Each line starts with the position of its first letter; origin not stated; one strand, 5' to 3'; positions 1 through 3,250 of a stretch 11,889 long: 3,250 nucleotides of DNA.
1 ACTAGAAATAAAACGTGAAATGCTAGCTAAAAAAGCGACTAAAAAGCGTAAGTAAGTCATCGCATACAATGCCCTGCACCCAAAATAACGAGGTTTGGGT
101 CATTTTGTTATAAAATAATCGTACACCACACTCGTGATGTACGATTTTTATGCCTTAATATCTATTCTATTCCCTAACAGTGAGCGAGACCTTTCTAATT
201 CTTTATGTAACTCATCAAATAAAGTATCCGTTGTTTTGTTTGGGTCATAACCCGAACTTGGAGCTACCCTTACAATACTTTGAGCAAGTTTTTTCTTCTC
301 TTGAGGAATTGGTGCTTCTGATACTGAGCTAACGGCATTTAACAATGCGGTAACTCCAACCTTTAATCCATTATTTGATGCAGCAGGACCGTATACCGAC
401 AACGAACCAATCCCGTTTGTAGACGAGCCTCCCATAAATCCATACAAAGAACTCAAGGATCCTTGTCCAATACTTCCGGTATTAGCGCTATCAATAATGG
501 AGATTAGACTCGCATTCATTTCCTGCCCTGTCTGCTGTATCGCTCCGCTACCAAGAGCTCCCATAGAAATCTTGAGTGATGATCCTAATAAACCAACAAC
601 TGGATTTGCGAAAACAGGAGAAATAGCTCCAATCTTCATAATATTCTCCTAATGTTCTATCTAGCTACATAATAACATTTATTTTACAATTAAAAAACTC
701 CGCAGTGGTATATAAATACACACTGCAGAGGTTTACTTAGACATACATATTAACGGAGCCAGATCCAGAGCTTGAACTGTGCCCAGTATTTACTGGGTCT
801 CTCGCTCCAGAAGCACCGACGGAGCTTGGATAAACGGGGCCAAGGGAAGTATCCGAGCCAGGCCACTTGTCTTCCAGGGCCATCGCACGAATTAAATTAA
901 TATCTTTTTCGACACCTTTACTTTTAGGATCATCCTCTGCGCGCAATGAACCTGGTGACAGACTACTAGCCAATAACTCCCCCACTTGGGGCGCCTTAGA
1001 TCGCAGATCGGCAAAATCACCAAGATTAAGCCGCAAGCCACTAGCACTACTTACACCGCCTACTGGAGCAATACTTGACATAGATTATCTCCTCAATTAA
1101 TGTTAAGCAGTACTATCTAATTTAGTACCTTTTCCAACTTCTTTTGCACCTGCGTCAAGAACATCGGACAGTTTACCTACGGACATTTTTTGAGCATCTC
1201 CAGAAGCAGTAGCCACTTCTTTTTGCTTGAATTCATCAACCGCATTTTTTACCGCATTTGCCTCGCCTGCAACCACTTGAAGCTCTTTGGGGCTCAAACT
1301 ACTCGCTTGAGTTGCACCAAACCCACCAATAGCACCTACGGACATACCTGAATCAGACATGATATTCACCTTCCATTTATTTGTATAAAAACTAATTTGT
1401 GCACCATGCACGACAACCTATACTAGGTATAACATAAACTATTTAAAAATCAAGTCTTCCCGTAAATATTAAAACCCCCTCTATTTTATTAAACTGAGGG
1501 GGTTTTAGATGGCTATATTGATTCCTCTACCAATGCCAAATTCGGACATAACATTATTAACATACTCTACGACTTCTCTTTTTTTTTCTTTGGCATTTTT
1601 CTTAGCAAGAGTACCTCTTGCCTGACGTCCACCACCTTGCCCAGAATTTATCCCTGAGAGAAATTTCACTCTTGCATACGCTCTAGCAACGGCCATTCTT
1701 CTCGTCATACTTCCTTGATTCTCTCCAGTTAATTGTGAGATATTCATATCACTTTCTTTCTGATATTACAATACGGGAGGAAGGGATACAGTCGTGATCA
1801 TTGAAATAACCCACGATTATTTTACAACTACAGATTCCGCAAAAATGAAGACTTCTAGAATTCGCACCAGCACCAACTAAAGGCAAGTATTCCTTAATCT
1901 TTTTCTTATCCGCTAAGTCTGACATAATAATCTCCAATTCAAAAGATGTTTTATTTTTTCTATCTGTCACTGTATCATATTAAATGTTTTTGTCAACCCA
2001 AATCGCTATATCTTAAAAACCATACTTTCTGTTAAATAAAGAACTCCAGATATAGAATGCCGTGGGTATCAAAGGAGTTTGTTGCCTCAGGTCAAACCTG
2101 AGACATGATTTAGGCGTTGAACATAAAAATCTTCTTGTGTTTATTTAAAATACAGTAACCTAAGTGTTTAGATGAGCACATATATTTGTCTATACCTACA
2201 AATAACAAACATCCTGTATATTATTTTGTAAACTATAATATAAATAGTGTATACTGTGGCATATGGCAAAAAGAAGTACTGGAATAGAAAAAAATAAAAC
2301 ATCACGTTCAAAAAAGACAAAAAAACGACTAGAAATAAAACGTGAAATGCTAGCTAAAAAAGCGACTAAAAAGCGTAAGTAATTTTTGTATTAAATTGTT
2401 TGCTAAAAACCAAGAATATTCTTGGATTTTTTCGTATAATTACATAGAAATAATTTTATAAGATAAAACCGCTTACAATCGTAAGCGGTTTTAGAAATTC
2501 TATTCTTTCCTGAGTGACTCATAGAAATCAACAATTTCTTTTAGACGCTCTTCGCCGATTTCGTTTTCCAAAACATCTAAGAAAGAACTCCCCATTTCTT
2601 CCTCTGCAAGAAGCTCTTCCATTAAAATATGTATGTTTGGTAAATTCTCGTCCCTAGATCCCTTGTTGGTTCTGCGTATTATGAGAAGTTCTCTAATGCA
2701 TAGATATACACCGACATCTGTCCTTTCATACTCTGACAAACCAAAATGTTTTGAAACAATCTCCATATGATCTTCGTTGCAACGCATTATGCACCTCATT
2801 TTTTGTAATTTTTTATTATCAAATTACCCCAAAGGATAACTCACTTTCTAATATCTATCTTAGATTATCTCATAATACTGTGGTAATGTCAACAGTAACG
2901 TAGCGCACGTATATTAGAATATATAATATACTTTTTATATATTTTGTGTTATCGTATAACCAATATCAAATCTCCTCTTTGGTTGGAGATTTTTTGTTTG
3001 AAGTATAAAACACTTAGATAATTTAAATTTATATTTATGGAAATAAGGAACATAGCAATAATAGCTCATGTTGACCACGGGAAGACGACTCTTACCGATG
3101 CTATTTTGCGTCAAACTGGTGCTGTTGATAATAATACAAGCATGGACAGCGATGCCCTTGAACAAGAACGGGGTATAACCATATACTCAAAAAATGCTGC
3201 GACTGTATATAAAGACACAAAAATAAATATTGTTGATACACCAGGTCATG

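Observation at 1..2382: Exact 55-bp direct repeats bracket a 2.27-kb cassette of five same-strand small genes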

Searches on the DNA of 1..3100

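Call 32: search_rna_families(source=window, start=1, end=3100, threshold=evalue, max_evalue=1)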
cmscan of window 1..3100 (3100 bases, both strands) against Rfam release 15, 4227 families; matches with E-value up to 1: 2.
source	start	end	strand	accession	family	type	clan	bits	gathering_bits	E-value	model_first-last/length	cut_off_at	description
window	175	236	-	RF02443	SpR08_sRNA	Gene; sRNA;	-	22.8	80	0.91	1-73/73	no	Streptococcus sRNA SpR08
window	1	154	+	RF02970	EGFOA-assoc-1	Gene; sRNA;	-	16.1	224.5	0.21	90-250/250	5'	EGFOA-assoc-1 RNA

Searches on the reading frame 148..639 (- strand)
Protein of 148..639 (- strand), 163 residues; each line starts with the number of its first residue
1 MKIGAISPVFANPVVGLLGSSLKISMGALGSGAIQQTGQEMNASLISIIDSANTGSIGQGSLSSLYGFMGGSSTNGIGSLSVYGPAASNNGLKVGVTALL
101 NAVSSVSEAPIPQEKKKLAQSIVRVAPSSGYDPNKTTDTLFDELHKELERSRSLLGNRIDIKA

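Call 6: search_protein_families(library=pfam, proteins=[window:148-639:-], max_evalue=0.1)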
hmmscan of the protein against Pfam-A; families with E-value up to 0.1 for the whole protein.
window:148-639:- (163 aa): 0 families

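Call 8: find_encoding_contigs(protein=window:148-639:-, flank=10000, max_places=10)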
Protein window:148-639:- (163 aa): 1 contig read that carries it; 1 place shown.
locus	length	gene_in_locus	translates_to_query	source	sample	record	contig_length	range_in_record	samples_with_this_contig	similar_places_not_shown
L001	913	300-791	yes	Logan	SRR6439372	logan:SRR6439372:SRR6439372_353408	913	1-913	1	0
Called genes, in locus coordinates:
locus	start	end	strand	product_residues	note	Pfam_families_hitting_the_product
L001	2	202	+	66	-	?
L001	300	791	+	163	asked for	-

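Call 15: find_homologous_proteins(query=window:148-639:-, max_evalue=0.01)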
Query window:148-639:- (163 aa): 1 proteins with E <= 0.01 among 144 candidates.
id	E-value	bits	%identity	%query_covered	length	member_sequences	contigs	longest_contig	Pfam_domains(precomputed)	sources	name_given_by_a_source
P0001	8.3e-94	329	100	100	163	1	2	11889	-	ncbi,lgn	-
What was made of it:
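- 148..639 (-): c163: a 163-aa Gly/Ser-rich ORFan, possibly a distant paralogue of c114, transcribed as its own unit. Its only hit among 5.8 billion proteins is itself (call 15).
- Tried and rejected: Cassette protein families. c163 is an ORFan among 5.8 billion proteins (call 15).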

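Call 16: list_cluster_members(proteins=[window:148-639:-, window:2263-2382:+, window:3037-4821:+, window:737-1081:-, window:1505-1747:-, window:8264-9430:-, window:11638-11838:+, window:7868-8146:-])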
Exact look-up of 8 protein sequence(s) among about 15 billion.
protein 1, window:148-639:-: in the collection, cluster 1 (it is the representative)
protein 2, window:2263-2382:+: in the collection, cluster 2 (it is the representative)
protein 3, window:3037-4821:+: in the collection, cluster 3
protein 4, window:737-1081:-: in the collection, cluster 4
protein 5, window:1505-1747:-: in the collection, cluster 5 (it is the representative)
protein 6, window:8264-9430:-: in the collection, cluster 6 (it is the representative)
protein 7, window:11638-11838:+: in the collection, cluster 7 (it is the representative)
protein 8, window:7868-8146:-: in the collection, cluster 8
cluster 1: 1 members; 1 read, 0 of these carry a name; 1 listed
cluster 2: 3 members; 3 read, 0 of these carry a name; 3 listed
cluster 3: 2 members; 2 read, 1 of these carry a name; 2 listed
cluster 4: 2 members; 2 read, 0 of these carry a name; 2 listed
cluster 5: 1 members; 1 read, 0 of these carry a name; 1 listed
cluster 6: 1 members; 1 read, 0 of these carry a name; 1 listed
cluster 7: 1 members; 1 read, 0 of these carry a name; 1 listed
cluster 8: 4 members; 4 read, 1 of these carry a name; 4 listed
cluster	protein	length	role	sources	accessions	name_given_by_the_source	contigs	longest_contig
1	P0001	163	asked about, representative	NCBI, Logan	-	-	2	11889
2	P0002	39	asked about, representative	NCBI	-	-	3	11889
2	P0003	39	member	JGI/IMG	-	-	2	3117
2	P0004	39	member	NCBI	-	-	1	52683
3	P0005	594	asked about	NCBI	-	-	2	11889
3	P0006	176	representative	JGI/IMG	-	GTP-binding protein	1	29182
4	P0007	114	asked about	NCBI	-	-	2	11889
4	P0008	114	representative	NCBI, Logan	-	-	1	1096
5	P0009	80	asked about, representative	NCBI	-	-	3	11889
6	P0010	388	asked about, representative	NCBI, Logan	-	-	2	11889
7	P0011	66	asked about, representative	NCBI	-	-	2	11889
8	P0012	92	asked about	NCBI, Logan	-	-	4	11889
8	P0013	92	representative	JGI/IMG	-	-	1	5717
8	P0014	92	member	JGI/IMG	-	CxxC-x17-CxxC domain-containing protein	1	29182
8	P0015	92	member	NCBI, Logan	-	-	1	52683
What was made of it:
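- Checked: Caveat: the window is an entire contig (longest contig carrying these proteins is 11,889 bp; calls 15, 16).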

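Call 18: find_encoding_contigs(protein=P0004, flank=10000, max_places=10)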
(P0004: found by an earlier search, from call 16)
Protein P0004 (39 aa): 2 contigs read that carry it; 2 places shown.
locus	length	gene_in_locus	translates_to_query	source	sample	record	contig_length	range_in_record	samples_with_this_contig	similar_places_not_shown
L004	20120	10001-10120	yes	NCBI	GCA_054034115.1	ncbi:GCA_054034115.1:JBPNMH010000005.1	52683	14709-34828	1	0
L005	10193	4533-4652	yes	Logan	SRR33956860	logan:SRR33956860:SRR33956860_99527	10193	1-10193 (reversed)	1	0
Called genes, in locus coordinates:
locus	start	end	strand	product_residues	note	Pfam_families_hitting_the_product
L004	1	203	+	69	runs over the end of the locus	-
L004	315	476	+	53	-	-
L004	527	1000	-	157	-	-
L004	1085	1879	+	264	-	PF02673:BacA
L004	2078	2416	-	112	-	-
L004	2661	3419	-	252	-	-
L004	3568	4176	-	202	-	PF13290:CHB_HEX_C_1 (weak), PF00404:Dockerin_1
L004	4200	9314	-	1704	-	PF19077:Big_13, PF00041:fn3 (weak), PF16656:Pur_ac_phosph_N, PF16403:Bact_surface_Ig-like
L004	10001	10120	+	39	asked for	-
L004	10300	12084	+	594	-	PF00009:GTP_EFTU, PF01926:MMR_HSR1 (weak), PF22042:EF-G_D2, PF03144:GTP_EFTU_D2, PF00679:EFG_C, PF21018:BipA_C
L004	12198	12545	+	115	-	-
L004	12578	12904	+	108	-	-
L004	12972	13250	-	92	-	PF23477:zf_Tbcl_2 (weak)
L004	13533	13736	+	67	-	PF00313:CSD, PF08206:OB_RNB (faint)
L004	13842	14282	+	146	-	PF07884:VKOR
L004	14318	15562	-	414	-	PF12704:MacB_PCD, PF02687:FtsX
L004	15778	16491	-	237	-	PF00005:ABC_tran, PF02463:SMC_N (weak), PF13304:AAA_21 (faint)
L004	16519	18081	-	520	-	PF25990:Beta-barrel_YknX (faint), PF25881:HH_YBHG (faint), PF25967:RND-MFP_C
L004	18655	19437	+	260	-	PF04402:SIMPL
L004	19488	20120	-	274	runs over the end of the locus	PF00702:Hydrolase (faint), PF05116:S6PP, PF08282:Hydrolase_3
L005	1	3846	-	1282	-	?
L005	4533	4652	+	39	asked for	-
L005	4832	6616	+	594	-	PF00009:GTP_EFTU, PF01926:MMR_HSR1 (weak), PF22042:EF-G_D2, PF03144:GTP_EFTU_D2, PF00679:EFG_C, PF21018:BipA_C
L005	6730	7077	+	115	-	-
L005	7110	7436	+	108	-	-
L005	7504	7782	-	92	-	PF23477:zf_Tbcl_2 (weak)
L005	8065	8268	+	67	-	PF00313:CSD, PF08206:OB_RNB (faint)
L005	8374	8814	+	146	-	PF07884:VKOR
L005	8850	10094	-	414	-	PF12704:MacB_PCD, PF02687:FtsX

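Call 21: find_encoding_contigs(protein=P0008, flank=10000, max_places=10)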
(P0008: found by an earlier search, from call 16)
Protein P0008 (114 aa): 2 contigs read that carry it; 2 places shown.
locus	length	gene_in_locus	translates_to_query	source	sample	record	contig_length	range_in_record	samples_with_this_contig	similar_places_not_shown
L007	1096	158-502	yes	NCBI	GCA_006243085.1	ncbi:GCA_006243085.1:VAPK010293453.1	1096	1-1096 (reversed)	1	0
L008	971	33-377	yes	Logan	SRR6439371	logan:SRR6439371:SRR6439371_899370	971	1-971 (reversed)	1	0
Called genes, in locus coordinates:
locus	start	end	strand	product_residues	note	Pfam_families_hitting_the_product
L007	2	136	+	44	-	?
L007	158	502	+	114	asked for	-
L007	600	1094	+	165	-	?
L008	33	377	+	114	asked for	-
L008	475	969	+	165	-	?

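Call 22: find_encoding_contigs(protein=P0003, flank=10000, max_places=10)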
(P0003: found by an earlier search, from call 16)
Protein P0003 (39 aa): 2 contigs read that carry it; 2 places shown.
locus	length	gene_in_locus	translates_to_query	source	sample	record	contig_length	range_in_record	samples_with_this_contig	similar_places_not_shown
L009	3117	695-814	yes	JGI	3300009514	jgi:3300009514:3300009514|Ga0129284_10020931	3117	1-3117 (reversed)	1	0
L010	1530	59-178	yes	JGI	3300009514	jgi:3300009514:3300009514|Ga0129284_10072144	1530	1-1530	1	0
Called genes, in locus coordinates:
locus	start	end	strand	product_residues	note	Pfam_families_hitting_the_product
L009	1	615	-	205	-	?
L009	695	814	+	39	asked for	-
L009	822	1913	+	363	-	PF08282:Hydrolase_3, PF03332:PMM, PF01050:MannoseP_isomer, PF07883:Cupin_2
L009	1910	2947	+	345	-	PF00251:Glyco_hydro_32N (faint), PF04041:Glyco_hydro_130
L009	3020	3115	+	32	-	?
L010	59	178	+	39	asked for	-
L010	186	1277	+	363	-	PF08282:Hydrolase_3, PF03332:PMM, PF01050:MannoseP_isomer, PF07883:Cupin_2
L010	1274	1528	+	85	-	?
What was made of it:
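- Different cargo begins 8 nt after the sg stop in L009 and L010 (call 22).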

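Call 31: search_protein_families(library=phrogs, proteins=[window:148-639:-], max_evalue=0.1)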
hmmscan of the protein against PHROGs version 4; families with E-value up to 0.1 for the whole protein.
window:148-639:- (163 aa): 0 families

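Call 34: search_protein_families(library=ncbifam, proteins=[window:148-639:-], max_evalue=1)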
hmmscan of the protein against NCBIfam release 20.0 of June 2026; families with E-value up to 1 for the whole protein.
window:148-639:- (163 aa): 0 families
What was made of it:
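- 148..639 (-): No Pfam, NCBIfam or PHROG match (calls 6, 31, 34).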

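Call 57: search_protein_families(library=pfam, proteins=[window:148-639:-], max_evalue=10)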
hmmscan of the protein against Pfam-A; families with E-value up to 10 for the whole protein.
window:148-639:- (163 aa): 0 families
